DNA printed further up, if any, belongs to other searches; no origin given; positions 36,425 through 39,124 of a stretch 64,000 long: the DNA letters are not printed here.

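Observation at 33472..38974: Lower-GC Gtr-like periplasmic glycosylation module: flippase-like protein, two methyltransferases, polyprenyl-P sugar synthase and a 799-aa GT-C enzyme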

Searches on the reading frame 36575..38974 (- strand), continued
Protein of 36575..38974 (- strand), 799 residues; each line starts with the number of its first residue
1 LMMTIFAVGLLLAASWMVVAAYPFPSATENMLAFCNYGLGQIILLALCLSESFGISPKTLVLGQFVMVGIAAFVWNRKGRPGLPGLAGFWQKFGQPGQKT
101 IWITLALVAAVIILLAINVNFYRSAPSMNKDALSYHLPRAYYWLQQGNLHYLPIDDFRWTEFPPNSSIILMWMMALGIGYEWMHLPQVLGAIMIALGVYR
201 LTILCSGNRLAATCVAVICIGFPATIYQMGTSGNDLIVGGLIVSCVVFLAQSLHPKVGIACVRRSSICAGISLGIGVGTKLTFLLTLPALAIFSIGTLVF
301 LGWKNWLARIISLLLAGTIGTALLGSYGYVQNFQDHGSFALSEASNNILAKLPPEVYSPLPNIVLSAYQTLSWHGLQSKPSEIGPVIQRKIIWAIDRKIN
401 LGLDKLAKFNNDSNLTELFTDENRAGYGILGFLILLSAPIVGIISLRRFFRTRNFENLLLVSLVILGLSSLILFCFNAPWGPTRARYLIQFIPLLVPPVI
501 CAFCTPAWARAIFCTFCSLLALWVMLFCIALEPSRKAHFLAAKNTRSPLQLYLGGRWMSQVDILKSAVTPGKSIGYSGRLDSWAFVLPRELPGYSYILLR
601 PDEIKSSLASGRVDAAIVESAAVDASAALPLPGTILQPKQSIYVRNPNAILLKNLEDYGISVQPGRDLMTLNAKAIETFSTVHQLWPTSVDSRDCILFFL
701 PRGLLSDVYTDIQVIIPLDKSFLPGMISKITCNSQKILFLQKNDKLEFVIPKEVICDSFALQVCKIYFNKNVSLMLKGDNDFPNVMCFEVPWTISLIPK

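Call 83: search_protein_families(library=pfam, alignment_id=A4, max_evalue=0.01)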
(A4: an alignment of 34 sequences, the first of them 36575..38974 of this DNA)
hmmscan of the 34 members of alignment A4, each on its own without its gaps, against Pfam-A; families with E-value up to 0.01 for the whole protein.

A. member 1, window:36575-38974:- (799 aa): 0 families

B. families by the number of members that match (of 34 scanned): 8 families
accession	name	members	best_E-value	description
PF13231.12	PMT_2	25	3.7e-14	Dolichyl-phosphate-mannose-protein mannosyltransferase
PF02366.24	PMT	7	5.3e-11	Dolichyl-phosphate-mannose-protein mannosyltransferase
PF11028.14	TMEM260-like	2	0.0014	Protein O-mannosyl-transferase TMEM260-like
PF14264.12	Glucos_trans_II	1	5.8e-06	Glucosyl transferase GtrII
PF04955.18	HupE_UreJ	1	0.00085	HupE / UreJ protein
PF17576.7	DUF5480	1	0.0013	Family of unknown function (DUF5480)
PF24661.1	DUF7649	1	0.0039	Domain of unknown function (DUF7649)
PF06496.16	DUF1097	1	0.0057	Protein of unknown function (DUF1097)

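Call 89: find_encoding_contigs(protein=P0013, flank=7000, max_places=2)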
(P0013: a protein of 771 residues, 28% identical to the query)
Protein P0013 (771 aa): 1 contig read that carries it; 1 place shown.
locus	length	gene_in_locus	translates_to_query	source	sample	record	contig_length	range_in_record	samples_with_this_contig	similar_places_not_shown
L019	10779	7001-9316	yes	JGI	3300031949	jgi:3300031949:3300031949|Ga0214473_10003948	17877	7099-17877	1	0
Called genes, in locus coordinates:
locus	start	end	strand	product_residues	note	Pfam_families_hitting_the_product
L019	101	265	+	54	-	-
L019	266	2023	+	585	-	-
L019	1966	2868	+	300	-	PF01973:MptE-like (weak)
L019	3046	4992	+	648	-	-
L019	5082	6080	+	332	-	PF00535:Glycos_transf_2, PF10111:Glyco_tranf_2_2 (weak), PF13641:Glyco_tranf_2_3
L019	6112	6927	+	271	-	PF10111:Glyco_tranf_2_2, PF13641:Glyco_tranf_2_3, PF00535:Glycos_transf_2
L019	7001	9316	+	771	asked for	-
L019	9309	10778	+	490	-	?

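Call 90: find_encoding_contigs(protein=P0014, flank=7000, max_places=2)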
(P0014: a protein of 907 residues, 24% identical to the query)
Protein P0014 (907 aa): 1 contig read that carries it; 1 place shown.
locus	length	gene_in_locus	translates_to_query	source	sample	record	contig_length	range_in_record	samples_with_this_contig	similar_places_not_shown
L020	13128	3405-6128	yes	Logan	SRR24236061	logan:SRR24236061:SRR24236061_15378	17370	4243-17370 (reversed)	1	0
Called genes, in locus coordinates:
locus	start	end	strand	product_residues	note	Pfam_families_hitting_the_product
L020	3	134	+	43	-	?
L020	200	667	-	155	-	PF07366:SnoaL, PF12680:SnoaL_2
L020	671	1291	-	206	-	PF13302:Acetyltransf_3, PF00583:Acetyltransf_1, PF13508:Acetyltransf_7, PF13673:Acetyltransf_10 (weak), PF08445:FR47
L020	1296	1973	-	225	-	PF00814:TsaD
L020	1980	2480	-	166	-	PF02367:TsaE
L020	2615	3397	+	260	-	PF23441:SDR (weak), PF00106:adh_short, PF01370:Epimerase (weak), PF08659:KR, PF13561:adh_short_C2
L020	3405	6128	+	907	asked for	-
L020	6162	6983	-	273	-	PF01557:FAA_hydrolase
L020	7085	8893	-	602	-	-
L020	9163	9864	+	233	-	PF01135:PCMT, PF13649:Methyltransf_25 (weak)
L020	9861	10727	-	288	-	PF01209:Ubie_methyltran, PF05148:Methyltransf_8 (weak), PF13489:Methyltransf_23, PF13649:Methyltransf_25, PF13847:Methyltransf_31, PF08241:Methyltransf_11, PF08242:Methyltransf_12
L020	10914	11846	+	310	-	PF00291:PALP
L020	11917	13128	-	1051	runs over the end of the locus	-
